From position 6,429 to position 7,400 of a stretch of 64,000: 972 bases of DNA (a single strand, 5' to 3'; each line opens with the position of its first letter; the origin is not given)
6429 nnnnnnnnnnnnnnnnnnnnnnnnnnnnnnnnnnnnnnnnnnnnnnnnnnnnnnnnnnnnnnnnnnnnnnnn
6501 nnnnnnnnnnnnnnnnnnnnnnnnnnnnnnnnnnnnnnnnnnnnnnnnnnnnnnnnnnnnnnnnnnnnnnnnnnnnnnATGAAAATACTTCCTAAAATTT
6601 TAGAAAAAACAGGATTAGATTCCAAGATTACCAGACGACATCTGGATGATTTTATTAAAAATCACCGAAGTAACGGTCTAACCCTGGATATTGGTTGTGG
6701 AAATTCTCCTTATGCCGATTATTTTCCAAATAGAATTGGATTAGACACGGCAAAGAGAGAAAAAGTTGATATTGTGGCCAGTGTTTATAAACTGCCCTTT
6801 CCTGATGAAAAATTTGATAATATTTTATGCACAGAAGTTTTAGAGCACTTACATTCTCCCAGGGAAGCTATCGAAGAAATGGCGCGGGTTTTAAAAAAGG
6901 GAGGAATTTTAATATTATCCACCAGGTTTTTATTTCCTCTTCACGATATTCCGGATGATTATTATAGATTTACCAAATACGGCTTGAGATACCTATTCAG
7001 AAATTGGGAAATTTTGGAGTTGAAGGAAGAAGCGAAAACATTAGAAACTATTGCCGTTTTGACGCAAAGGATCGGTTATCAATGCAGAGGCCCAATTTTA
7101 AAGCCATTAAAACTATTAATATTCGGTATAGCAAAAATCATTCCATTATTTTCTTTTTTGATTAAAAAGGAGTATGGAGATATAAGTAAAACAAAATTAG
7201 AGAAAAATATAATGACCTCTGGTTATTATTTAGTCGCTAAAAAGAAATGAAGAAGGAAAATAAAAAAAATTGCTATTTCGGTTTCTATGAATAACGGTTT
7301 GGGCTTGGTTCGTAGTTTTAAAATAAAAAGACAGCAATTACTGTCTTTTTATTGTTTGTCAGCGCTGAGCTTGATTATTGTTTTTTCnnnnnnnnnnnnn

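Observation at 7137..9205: Radical-SAM cassette bracketed by a ~170-bp direct duplication of a methyltransferase/glycosyltransferase gene junction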

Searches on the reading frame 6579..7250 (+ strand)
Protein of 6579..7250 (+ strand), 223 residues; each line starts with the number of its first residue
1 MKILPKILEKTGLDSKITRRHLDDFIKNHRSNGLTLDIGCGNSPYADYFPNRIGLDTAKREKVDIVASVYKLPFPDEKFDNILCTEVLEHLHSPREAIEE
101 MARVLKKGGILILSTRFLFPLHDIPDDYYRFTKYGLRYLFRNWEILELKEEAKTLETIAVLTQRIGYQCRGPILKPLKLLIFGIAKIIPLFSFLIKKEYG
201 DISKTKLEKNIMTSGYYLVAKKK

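Call 6: search_protein_families(library=pfam, proteins=[window:6582-7250:+])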
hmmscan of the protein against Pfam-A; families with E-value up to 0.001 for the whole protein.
window:6582-7250:+ (222 aa): 7 families
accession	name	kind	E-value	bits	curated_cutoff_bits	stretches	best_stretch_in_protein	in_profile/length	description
PF08241.18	Methyltransf_11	-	6.1e-17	62.5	21.2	1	35-112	1-95/95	Methyltransferase domain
PF13489.12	Methyltransf_23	-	1.4e-13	51.4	27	1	21-146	13-136/164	Methyltransferase domain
PF13649.12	Methyltransf_25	-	4.4e-10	40.6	27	1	64-108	51-97/97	Methyltransferase domain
PF13847.12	Methyltransf_31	-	1.2e-09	38.4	27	1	66-114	61-111/145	Methyltransferase domain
PF08242.18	Methyltransf_12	-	4.2e-08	34.3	30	1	72-110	64-98/98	Methyltransferase domain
PF05148.21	Methyltransf_8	-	8.2e-06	26.3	27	1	24-112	66-156/219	Hypothetical methyltransferase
PF03141.22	Methyltransf_29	-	0.00086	18.4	23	0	66-115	170-220/506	Putative S-adenosyl-L-methionine-dependent methyltransferase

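Call 13: find_encoding_contigs(protein=window:6579-7250:+, flank=10000, max_places=10)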
Protein window:6579-7250:+ (223 aa): 1 contig read that carries it; 1 place shown.
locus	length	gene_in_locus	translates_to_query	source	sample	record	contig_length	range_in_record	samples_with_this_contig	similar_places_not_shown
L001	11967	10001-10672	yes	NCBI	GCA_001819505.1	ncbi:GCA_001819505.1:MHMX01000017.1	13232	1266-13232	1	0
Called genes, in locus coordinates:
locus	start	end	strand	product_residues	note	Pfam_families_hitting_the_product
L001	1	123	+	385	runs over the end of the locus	PF20706:GT4-conflict (faint), PF13439:Glyco_transf_4, PF13477:Glyco_trans_4_2 (weak), PF13579:Glyco_trans_4_4, PF00534:Glycos_transf_1, PF13692:Glyco_trans_1_4, PF13524:Glyco_trans_1_2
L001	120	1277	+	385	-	PF13439:Glyco_transf_4, PF13579:Glyco_trans_4_4, PF13524:Glyco_trans_1_2 (faint), PF00534:Glycos_transf_1, PF13692:Glyco_trans_1_4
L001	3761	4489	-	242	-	PF13489:Methyltransf_23, PF02353:CMAS, PF08003:Methyltransf_9 (faint), PF01209:Ubie_methyltran, PF08241:Methyltransf_11, PF08242:Methyltransf_12, PF13649:Methyltransf_25, PF13847:Methyltransf_31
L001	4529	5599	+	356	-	PF20706:GT4-conflict, PF00534:Glycos_transf_1, PF13692:Glyco_trans_1_4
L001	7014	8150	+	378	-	PF00534:Glycos_transf_1, PF13692:Glyco_trans_1_4, PF13524:Glyco_trans_1_2 (weak)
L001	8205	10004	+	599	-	PF13522:GATase_6, PF13537:GATase_7, PF00733:Asn_synthase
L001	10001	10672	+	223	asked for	PF13489:Methyltransf_23, PF05148:Methyltransf_8 (weak), PF08241:Methyltransf_11, PF08242:Methyltransf_12 (weak), PF13649:Methyltransf_25, PF13847:Methyltransf_31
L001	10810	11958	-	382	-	PF04055:Radical_SAM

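Call 15: find_homologous_proteins(query=window:6579-7250:+, max_evalue=1e-10)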
Query window:6579-7250:+ (223 aa): 1147 proteins with E <= 1e-10 among 2317 candidates; the best 120 are listed.
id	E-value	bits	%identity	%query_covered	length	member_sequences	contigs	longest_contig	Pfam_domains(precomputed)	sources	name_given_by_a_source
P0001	6.7e-145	498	100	100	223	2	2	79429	PF13847.13,PF13489.13,PF13649.13,PF05148.22,PF08241.19,PF08242.19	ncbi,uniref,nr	ncbi:MAG: hypothetical protein A2V69_01440 [Candidatus Portnoybacteria bacterium RBG_13_40_8]|uniref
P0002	1.1e-122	426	86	100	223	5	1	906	PF13847.13,PF13489.13,PF13649.13,PF08241.19,PF08242.19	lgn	-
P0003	2.2e-115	402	79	100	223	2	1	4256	PF13847.13,PF13489.13,PF13649.13,PF08241.19,PF08242.19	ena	-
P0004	2.7e-111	388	78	100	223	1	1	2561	PF13847.13,PF13489.13,PF13649.13,PF05148.22,PF08241.19,PF08242.19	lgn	-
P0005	3.4e-110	385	78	100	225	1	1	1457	PF13847.13,PF13489.13,PF13649.13,PF08241.19,PF08242.19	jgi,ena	-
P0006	2.1e-108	379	75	100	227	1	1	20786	PF13847.13,PF13489.13,PF13649.13,PF05148.22,PF08241.19,PF08242.19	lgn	-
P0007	2.8e-106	372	75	100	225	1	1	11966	PF13847.13,PF13489.13,PF03848.21,PF13649.13,PF08241.19,PF08242.19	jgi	jgi:ubiquinone/menaquinone biosynthesis C-methylase UbiE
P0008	9.6e-103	361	71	100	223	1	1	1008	PF13847.13,PF13489.13,PF13649.13,PF05148.22,PF08241.19,PF08242.19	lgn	-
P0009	7.9e-99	348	71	100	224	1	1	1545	PF13847.13,PF13489.13,PF13649.13,PF08241.19,PF08242.19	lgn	-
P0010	2.8e-96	339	71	99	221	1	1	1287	PF13847.13,PF13489.13,PF13649.13,PF05148.22,PF08241.19,PF08242.19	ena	-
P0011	7.6e-96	338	70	99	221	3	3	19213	PF13847.13,PF13489.13,PF13649.13,PF08241.19,PF08242.19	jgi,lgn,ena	-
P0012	1.1e-95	337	71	96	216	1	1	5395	PF13847.13,PF13489.13,PF13649.13,PF08241.19,PF08242.19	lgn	-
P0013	1.1e-95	337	70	99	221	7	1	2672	PF13847.13,PF13489.13,PF13649.13,PF08241.19,PF08242.19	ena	-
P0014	4.2e-94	332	69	99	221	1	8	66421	PF13847.13,PF13489.13,PF13649.13,PF05148.22,PF08241.19,PF08242.19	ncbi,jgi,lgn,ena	-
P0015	2.5e-93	330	69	99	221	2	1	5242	PF13847.13,PF13489.13,PF13649.13,PF08241.19,PF08242.19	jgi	-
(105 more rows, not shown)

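Call 18: find_related_loci(query=A2, collection=genome_contigs, flank=8000)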
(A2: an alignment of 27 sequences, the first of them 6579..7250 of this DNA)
Query A2 (223 aa) in genome_contigs; peptide patterns used: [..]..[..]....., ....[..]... (x = any residue, [..] = any of these).
599 stretches matched a pattern (row limit reached: there are more); 575 encode a relative of the query (tblastn E <= 1e-3); the best 80 are kept; 80 distinct loci.
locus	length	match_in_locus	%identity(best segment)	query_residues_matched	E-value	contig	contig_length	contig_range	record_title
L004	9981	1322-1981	69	3-222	8e-100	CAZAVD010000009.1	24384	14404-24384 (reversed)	MAG TPA_asm: uncultured Gammaproteobacteria bacterium isolate SRP200020_co1_195 genome assembly, contig: NODE_2701_lengt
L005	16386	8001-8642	60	10-222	5e-80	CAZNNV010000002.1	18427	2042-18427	MAG TPA_asm: uncultured Candidatus Saccharibacteria bacterium isolate SRP050083_co1_313 genome assembly, contig: NODE_12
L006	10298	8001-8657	56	7-222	4e-78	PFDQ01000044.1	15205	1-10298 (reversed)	MAG: Candidatus Peregrinibacteria bacterium CG10_big_fil_rev_8_21_14_0_10_42_8 CG10_8_21_14_0.10_scaffold_3769_c, whole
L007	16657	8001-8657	56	8-223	9e-77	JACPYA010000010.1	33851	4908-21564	MAG: Candidatus Peregrinibacteria bacterium isolate NC_groundwater_851_Pr1_B-0.1um_56_11 Montesol18_Bp1_scaffold_30101,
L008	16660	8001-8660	56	7-223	2e-75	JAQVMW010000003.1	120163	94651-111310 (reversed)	MAG: Candidatus Peribacteraceae bacterium isolate STF1_142 NODE_200_length_120163_cov_4.954022_Sandtown_F1, whole genome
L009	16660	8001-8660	55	7-223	6e-75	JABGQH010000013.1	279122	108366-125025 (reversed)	MAG: Candidatus Peregrinibacteria bacterium isolate co234_bin51 NODE_24_length_279122_cov_18.999781, whole genome shotgu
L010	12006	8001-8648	56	10-223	8e-75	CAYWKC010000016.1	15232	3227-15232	MAG TPA_asm: uncultured Candidatus Saccharibacteria bacterium isolate SRP178699_co1_634 genome assembly, contig: NODE_50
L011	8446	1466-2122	55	8-223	1e-74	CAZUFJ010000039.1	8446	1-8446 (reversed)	MAG TPA_asm: uncultured Candidatus Peribacteria bacterium isolate binchicken_co203_502 genome assembly, contig: k141_640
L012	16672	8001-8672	54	2-222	1e-74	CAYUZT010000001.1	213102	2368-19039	MAG TPA_asm: uncultured Candidatus Peribacteria bacterium isolate SRP178908_co1_310 genome assembly, contig: NODE_9_leng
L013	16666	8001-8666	55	4-222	4e-74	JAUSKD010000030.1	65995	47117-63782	MAG: Candidatus Peribacter sp. isolate E14_metabat.bin.351 E14_k141_1522187, whole genome shotgun sequence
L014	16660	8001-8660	52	7-223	3e-74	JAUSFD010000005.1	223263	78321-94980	MAG: Candidatus Peregrinibacteria bacterium isolate E14_maxbin.275 E14_k141_714799, whole genome shotgun sequence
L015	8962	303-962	54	7-223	2e-73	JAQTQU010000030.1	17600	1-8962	MAG: Candidatus Peribacteraceae bacterium isolate STB_147 NODE_7440_length_17600_cov_3.829051_Sandtown_B, whole genome s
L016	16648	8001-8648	54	10-223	5e-73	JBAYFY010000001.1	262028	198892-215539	MAG: Candidatus Buchananbacteria bacterium isolate SO_2016_GW1_112 scaffold00069_OW334_2016, whole genome shotgun sequen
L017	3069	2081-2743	51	3-222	1e-73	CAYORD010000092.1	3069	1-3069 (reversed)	MAG TPA_asm: uncultured Candidatus Saccharibacteria bacterium isolate SRP269290_co4_246 genome assembly, contig: NODE_43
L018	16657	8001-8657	54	8-223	9e-72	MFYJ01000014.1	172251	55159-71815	MAG: Candidatus Peribacteria bacterium RIFOXYB1_FULL_54_35 rifoxyb1_full_scaffold_8, whole genome shotgun sequence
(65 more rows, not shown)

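Call 22: find_encoding_contigs(protein=P0003, flank=10000, max_places=4)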
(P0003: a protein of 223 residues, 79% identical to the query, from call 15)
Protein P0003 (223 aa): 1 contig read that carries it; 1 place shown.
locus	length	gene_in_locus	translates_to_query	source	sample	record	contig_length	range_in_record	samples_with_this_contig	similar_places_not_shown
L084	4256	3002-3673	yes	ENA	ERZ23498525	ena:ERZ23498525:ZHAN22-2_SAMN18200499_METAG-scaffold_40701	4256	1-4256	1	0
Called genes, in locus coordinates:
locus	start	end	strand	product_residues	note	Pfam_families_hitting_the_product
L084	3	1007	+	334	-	?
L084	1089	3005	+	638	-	PF13522:GATase_6, PF13537:GATase_7, PF00733:Asn_synthase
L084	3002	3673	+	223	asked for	PF13489:Methyltransf_23, PF13847:Methyltransf_31, PF08241:Methyltransf_11, PF08242:Methyltransf_12 (weak), PF13649:Methyltransf_25 (weak)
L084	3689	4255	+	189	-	?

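Call 23: find_encoding_contigs(protein=P0004, flank=10000, max_places=4)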
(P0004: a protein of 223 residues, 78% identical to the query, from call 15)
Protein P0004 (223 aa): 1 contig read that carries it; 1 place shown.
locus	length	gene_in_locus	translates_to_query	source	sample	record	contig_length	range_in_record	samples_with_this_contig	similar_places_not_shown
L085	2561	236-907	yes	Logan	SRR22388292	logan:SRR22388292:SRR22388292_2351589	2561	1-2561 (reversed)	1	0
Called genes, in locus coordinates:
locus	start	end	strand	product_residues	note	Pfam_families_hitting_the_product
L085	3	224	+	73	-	?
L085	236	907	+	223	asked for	PF13489:Methyltransf_23, PF05148:Methyltransf_8 (weak), PF08241:Methyltransf_11, PF08242:Methyltransf_12 (faint), PF13847:Methyltransf_31, PF13649:Methyltransf_25 (weak)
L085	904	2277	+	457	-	PF02310:B12-binding, PF04055:Radical_SAM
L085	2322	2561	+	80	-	?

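Call 24: find_encoding_contigs(protein=P0006, flank=10000, max_places=4)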
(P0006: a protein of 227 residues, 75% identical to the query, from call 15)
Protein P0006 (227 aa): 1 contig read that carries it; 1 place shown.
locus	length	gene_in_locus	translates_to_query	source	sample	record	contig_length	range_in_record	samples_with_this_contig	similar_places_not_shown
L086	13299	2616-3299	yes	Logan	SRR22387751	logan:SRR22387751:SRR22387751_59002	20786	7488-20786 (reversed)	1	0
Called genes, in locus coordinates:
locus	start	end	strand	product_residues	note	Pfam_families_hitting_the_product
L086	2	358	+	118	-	?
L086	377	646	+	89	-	PF18905:DUF5661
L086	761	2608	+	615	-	PF13522:GATase_6, PF13537:GATase_7, PF00733:Asn_synthase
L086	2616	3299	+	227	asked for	PF05148:Methyltransf_8 (weak), PF13489:Methyltransf_23, PF08241:Methyltransf_11, PF08242:Methyltransf_12 (weak), PF13649:Methyltransf_25, PF13847:Methyltransf_31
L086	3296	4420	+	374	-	PF13439:Glyco_transf_4, PF00534:Glycos_transf_1, PF13692:Glyco_trans_1_4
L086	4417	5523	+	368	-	PF13439:Glyco_transf_4, PF13579:Glyco_trans_4_4 (weak), PF00534:Glycos_transf_1, PF13692:Glyco_trans_1_4, PF13524:Glyco_trans_1_2 (weak)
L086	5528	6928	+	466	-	PF02310:B12-binding, PF04055:Radical_SAM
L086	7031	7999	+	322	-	PF00535:Glycos_transf_2, PF13641:Glyco_tranf_2_3, PF13632:Glyco_trans_2_3 (weak)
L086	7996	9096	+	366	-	PF04055:Radical_SAM, PF13186:SPASM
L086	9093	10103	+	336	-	PF01073:3Beta_HSD, PF01370:Epimerase, PF02719:Polysacc_synt_2, PF04321:RmlD_sub_bind, PF05368:NmrA, PF13460:NAD_binding_10, PF16363:GDP_Man_Dehyd, PF07993:NAD_binding_4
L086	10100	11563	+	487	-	PF02310:B12-binding, PF04055:Radical_SAM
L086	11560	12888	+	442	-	-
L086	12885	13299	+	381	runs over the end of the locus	PF01663:Phosphodiest, PF01676:Metalloenzyme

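Call 25: find_encoding_contigs(protein=P0007, flank=10000, max_places=4)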
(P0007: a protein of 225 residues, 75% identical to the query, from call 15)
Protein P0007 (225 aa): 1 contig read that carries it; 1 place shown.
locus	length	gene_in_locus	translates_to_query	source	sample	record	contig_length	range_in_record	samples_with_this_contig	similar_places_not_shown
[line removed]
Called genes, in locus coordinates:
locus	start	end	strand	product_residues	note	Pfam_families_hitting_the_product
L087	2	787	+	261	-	?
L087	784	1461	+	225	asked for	PF13489:Methyltransf_23, PF03848:TehB (faint), PF08241:Methyltransf_11, PF08242:Methyltransf_12 (weak), PF13649:Methyltransf_25, PF13847:Methyltransf_31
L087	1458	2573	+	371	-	PF13439:Glyco_transf_4, PF00534:Glycos_transf_1, PF13692:Glyco_trans_1_4, PF13524:Glyco_trans_1_2 (weak)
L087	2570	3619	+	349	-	PF01073:3Beta_HSD, PF01370:Epimerase, PF02719:Polysacc_synt_2, PF04321:RmlD_sub_bind, PF07993:NAD_binding_4, PF16363:GDP_Man_Dehyd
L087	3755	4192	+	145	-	PF08241:Methyltransf_11, PF13649:Methyltransf_25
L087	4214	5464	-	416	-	PF01943:Polysacc_synt, PF13440:Polysacc_synt_3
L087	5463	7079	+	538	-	-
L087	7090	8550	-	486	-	PF02310:B12-binding, PF04055:Radical_SAM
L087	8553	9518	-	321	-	PF03706:LPG_synthase_TM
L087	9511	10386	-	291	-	PF01209:Ubie_methyltran, PF02353:CMAS, PF13489:Methyltransf_23, PF07021:MetW, PF13649:Methyltransf_25, PF13847:Methyltransf_31, PF08241:Methyltransf_11, PF08242:Methyltransf_12, +4 more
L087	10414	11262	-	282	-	PF02475:TRM5-TYW2_MTfase, PF01135:PCMT, PF05575:V_cholerae_RfbT (faint), PF05050:Methyltransf_21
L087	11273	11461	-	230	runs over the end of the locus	?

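Call 27: find_encoding_contigs(protein=P0002, flank=10000, max_places=6)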
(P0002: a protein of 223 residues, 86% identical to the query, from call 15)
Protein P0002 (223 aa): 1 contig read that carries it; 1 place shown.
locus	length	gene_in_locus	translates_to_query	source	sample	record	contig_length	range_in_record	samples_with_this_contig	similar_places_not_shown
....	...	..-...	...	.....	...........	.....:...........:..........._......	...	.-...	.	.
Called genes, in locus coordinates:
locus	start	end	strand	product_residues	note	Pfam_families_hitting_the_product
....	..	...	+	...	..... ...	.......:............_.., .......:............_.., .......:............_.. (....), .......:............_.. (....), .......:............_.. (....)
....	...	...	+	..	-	?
